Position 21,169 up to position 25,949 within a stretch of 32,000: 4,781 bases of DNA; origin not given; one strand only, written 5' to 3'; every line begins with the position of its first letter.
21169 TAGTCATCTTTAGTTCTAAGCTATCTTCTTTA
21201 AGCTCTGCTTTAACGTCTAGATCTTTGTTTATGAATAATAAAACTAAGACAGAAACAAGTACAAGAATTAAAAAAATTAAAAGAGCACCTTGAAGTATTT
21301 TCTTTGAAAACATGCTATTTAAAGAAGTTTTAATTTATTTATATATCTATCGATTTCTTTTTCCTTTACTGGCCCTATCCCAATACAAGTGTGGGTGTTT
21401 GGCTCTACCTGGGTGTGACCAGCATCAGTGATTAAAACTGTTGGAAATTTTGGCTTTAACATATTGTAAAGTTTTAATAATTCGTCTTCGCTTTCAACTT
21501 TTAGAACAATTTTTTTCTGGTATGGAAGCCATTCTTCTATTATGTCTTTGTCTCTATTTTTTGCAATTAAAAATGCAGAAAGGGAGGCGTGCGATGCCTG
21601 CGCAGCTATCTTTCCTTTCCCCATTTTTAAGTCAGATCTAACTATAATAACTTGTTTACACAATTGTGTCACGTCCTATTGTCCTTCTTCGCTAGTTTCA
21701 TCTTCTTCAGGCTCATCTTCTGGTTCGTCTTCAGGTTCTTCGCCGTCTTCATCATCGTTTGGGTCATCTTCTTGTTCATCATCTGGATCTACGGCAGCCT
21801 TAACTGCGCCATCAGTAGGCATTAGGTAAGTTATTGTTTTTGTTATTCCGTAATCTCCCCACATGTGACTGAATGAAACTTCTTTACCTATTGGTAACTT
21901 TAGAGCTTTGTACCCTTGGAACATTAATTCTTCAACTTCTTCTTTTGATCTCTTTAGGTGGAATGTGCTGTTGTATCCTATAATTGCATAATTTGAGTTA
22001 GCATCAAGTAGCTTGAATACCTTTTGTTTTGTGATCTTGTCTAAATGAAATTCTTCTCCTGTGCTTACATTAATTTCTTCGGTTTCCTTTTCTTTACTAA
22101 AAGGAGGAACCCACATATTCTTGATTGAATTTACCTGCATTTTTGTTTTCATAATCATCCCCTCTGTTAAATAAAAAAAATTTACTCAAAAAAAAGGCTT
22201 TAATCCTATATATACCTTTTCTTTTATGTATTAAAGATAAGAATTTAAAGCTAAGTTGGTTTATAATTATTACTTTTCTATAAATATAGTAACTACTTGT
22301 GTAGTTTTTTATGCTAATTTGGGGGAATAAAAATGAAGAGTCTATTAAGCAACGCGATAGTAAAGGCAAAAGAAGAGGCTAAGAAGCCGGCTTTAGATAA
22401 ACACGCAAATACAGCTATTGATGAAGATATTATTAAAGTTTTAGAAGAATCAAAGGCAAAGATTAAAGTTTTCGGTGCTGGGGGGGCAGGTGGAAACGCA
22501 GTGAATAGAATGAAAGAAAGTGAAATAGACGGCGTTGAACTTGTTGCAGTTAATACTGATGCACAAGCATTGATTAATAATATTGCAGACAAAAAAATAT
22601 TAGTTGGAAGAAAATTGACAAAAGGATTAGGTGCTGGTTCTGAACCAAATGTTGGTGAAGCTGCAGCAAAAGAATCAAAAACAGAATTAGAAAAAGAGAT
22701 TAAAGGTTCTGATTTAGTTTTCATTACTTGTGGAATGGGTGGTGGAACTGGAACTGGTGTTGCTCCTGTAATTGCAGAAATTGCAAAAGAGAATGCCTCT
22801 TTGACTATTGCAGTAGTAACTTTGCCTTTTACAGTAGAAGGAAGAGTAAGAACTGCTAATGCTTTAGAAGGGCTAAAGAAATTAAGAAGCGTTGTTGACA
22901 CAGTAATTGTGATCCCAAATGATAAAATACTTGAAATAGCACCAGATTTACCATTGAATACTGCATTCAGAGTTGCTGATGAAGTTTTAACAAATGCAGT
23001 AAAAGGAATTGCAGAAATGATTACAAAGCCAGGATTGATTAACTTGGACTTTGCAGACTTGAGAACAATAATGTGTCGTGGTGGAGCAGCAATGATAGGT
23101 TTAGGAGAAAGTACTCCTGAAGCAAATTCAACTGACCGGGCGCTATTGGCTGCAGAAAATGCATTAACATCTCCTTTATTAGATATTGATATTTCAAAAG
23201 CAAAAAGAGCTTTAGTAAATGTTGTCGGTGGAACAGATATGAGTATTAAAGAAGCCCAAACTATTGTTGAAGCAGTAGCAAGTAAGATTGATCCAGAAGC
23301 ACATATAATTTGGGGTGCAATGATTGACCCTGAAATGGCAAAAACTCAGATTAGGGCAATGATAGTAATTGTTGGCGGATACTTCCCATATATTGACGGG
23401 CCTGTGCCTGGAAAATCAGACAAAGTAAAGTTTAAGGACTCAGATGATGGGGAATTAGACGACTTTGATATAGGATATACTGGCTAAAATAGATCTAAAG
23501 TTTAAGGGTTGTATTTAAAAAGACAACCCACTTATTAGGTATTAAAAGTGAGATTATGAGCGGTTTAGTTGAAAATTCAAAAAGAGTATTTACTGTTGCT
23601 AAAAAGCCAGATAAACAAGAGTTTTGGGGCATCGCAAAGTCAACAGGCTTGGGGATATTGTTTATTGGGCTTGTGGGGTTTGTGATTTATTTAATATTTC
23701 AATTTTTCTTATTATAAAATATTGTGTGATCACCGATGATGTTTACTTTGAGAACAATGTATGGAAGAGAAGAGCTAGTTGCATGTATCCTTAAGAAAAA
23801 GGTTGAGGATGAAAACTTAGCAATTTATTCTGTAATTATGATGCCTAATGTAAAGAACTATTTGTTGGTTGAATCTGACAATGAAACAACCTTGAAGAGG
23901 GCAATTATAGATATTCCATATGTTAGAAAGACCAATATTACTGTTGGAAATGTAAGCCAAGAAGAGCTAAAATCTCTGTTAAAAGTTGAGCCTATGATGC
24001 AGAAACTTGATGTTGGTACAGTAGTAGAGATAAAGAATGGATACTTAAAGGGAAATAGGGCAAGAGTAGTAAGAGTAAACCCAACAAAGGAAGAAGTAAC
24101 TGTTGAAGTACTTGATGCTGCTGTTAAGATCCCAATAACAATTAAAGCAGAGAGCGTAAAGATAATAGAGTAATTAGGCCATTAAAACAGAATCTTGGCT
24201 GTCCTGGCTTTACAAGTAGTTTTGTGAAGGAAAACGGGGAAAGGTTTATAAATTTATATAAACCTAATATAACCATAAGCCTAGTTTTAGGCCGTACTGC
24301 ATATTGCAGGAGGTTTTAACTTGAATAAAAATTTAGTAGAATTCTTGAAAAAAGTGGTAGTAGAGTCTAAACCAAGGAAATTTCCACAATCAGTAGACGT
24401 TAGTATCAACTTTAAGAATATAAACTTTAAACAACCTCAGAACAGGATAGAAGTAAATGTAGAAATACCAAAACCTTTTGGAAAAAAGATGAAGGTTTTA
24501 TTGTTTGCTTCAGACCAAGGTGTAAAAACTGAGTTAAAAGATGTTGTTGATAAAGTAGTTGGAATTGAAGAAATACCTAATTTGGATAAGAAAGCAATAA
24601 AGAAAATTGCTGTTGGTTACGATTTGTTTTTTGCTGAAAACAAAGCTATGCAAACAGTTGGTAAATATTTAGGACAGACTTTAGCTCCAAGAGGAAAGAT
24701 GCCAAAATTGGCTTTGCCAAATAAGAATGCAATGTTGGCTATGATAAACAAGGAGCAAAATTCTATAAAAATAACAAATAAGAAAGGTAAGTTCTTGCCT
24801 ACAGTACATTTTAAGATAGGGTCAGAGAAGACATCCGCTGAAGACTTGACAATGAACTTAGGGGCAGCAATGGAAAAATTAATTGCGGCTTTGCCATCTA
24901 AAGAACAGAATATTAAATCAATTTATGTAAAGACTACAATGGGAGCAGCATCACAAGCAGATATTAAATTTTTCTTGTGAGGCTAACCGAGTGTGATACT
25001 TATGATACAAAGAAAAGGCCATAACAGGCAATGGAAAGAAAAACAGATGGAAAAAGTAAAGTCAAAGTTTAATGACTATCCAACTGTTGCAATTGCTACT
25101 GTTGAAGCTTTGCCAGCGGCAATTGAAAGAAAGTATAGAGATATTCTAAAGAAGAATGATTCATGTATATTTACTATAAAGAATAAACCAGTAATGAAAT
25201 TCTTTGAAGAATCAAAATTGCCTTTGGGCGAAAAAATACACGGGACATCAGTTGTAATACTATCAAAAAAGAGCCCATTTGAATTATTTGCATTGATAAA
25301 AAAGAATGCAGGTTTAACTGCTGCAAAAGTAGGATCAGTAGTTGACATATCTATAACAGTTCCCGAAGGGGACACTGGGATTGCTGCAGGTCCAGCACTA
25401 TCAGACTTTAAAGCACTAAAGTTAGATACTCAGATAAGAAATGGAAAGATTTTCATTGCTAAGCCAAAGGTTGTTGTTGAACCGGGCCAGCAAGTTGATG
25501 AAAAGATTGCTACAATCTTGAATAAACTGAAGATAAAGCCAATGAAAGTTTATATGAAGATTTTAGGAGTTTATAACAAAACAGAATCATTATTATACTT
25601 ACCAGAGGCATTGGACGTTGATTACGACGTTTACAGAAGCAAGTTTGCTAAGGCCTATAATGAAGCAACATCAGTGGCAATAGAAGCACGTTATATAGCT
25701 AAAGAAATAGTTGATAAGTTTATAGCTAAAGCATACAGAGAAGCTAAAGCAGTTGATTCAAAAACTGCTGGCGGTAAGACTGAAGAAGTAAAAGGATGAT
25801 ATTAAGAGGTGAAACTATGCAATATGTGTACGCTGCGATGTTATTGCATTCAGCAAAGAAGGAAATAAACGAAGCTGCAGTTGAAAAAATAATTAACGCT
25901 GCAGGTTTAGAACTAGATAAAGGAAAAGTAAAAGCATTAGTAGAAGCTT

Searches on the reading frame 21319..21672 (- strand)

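Call 72: search_protein_families(library=pfam, proteins=[window:21319-21672:-], max_evalue=0.001)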
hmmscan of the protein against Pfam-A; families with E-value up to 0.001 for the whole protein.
window:21319-21672:- (117 aa): 1 family
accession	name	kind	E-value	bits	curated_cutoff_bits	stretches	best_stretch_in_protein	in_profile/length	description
PF01981.21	PTH2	-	8.7e-39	132.7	23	1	5-117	1-115/115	Peptidyl-tRNA hydrolase PTH2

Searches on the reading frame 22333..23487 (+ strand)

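Call 72: search_protein_families(library=pfam, proteins=[window:22333-23487:+], max_evalue=0.001)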
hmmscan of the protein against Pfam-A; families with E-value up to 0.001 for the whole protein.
window:22333-23487:+ (384 aa): 2 families
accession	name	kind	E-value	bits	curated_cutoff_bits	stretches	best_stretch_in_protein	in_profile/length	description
PF00091.31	Tubulin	-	3.3e-49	168.2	33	1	43-203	1-189/190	Tubulin/FtsZ family, GTPase domain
PF12327.13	FtsZ_C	-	6.8e-27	94.1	27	1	251-348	1-93/95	FtsZ family, C-terminal domain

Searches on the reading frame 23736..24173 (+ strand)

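Call 72: search_protein_families(library=pfam, proteins=[window:23736-24173:+], max_evalue=0.001)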
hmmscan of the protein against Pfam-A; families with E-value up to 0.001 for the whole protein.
window:23736-24173:+ (145 aa): 2 families
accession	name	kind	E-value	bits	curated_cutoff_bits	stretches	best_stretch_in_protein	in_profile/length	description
PF03439.18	Spt5-NGN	-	9.7e-15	54.7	22.4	1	2-82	2-84/84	Early transcription elongation factor of RNA pol II, NGN section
PF00467.35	KOW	-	0.00077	19.6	22.3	0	93-124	1-32/32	KOW motif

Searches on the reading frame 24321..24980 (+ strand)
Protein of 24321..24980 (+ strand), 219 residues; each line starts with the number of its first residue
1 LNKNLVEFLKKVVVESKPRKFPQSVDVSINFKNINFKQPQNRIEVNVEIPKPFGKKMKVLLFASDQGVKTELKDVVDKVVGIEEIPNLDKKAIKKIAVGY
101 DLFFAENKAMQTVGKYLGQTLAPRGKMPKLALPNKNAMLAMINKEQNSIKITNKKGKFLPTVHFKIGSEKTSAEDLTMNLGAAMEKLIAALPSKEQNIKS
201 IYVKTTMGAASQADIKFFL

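Call 72: search_protein_families(library=pfam, proteins=[window:24321-24980:+], max_evalue=0.001)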
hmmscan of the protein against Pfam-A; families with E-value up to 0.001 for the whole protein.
window:24321-24980:+ (219 aa): 1 family
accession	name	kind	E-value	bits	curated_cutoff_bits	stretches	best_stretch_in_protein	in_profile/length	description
PF00687.26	Ribosomal_L1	-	8.2e-40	136.9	32.2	1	15-208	3-197/198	Ribosomal protein L1p/L10e family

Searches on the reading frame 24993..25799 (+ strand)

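Call 72: search_protein_families(library=pfam, proteins=[window:24993-25799:+], max_evalue=0.001)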
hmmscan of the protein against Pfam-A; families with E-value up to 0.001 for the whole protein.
window:24993-25799:+ (268 aa): 2 families
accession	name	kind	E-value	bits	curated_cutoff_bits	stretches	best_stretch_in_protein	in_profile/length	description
PF17777.6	RL10P_insert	-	2.9e-17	62.8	29.1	1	111-181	1-71/71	Insertion domain in 60S ribosomal protein L10P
PF00466.25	Ribosomal_L10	-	4.5e-13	49.6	22.8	1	10-105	1-98/100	Ribosomal protein L10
